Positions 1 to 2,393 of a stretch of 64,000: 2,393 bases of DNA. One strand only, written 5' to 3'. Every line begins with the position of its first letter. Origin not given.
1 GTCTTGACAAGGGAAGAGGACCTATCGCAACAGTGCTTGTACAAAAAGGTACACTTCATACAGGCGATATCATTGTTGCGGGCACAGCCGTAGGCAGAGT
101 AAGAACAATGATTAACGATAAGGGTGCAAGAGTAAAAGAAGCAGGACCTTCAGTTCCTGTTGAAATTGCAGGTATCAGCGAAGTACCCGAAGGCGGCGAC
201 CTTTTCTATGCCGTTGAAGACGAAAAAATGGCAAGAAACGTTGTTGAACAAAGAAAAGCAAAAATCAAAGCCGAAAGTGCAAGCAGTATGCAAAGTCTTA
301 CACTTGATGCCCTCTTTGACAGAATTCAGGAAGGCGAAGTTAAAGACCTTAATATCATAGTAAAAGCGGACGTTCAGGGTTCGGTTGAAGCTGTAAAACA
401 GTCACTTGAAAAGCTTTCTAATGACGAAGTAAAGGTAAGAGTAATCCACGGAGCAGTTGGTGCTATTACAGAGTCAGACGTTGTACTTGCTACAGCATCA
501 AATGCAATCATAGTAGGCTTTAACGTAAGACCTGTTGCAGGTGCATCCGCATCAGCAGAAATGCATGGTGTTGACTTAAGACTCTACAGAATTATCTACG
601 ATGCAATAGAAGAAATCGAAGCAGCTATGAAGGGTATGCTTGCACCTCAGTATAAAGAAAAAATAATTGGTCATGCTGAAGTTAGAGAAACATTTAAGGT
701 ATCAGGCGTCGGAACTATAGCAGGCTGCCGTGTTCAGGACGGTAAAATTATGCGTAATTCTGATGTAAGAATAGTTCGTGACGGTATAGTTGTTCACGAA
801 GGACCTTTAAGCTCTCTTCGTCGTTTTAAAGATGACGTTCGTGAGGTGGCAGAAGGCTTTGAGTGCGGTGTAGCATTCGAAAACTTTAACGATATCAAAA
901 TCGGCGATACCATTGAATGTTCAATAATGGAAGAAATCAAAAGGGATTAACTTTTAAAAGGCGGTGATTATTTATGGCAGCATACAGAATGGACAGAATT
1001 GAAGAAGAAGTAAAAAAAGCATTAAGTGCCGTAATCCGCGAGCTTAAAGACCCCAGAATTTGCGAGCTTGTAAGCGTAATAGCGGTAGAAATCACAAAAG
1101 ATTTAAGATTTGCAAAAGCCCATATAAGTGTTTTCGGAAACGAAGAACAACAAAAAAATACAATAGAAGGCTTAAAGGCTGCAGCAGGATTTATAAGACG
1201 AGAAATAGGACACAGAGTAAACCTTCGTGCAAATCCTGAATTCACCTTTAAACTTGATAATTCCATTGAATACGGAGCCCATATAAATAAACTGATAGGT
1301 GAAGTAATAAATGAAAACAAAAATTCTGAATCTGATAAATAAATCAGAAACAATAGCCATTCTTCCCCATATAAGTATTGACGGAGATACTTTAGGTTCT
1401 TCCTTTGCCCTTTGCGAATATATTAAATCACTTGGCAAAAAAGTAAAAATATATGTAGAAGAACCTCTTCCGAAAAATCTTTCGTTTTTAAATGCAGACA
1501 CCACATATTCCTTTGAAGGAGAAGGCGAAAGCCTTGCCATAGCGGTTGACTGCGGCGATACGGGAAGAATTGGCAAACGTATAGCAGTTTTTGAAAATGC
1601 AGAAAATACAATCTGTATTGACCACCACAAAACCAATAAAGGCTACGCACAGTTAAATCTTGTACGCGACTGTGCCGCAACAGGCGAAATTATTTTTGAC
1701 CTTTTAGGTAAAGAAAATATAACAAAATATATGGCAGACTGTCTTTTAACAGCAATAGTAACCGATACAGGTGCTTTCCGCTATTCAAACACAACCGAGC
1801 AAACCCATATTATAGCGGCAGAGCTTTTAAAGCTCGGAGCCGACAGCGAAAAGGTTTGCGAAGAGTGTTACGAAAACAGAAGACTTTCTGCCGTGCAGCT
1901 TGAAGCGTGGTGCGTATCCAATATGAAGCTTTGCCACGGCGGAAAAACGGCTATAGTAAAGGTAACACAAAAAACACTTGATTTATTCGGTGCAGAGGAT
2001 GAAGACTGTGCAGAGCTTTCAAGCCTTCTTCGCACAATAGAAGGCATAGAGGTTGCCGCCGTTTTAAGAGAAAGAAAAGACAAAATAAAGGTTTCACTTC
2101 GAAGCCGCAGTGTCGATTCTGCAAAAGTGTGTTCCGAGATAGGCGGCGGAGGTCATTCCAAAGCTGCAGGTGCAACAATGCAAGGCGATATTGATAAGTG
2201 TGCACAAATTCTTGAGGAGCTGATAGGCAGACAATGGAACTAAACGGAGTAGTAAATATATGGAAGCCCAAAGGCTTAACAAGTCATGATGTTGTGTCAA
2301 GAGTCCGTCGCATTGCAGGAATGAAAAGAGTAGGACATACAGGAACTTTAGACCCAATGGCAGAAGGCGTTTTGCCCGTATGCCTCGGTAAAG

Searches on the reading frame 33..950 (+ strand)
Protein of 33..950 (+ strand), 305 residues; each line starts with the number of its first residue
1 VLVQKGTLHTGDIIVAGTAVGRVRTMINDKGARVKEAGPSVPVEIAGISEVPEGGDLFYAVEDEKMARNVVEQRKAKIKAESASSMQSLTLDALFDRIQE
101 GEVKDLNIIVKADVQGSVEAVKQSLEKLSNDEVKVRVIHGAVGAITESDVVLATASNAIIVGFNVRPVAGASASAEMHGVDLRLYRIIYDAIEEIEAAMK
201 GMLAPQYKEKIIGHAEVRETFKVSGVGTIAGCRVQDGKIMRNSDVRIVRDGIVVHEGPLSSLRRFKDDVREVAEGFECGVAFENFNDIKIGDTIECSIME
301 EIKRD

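Call 84: search_protein_families(library=pfam, proteins=[window:33-950:+], max_evalue=0.00001)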
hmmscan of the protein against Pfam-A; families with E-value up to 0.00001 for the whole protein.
window:33-950:+ (305 aa): 3 families
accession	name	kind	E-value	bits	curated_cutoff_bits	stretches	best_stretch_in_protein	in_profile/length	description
PF11987.13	IF-2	-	2.6e-44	150.3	27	1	82-196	3-117/117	Translation-initiation factor 2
PF22042.2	EF-G_D2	-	1.6e-23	83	27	1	1-60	21-83/84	Elongation factor G domain 2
PF03144.31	GTP_EFTU_D2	-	3e-10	40.8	30.3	1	227-294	1-72/73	Elongation factor Tu domain 2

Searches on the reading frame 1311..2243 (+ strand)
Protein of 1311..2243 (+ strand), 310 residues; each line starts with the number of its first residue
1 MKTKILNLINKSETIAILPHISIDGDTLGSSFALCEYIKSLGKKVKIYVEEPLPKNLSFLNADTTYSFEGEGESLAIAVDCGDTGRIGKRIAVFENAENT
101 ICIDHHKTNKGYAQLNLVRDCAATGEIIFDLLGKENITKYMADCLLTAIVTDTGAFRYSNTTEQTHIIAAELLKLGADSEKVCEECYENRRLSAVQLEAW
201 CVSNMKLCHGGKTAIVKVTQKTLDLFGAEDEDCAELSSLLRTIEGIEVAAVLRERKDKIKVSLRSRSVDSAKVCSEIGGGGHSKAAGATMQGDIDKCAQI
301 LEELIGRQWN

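Call 84: search_protein_families(library=pfam, proteins=[window:1311-2243:+], max_evalue=0.00001)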
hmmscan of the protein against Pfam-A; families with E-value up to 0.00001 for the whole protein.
window:1311-2243:+ (310 aa): 2 families
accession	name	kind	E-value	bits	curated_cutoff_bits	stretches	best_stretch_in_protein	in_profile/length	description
PF01368.27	DHH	-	2e-18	67.3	28.1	1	14-149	1-125/125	DHH family, N-terminal domain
PF02272.25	DHHA1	-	3.3e-12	47.2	25.9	1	226-304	11-99/102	DHHA1 domain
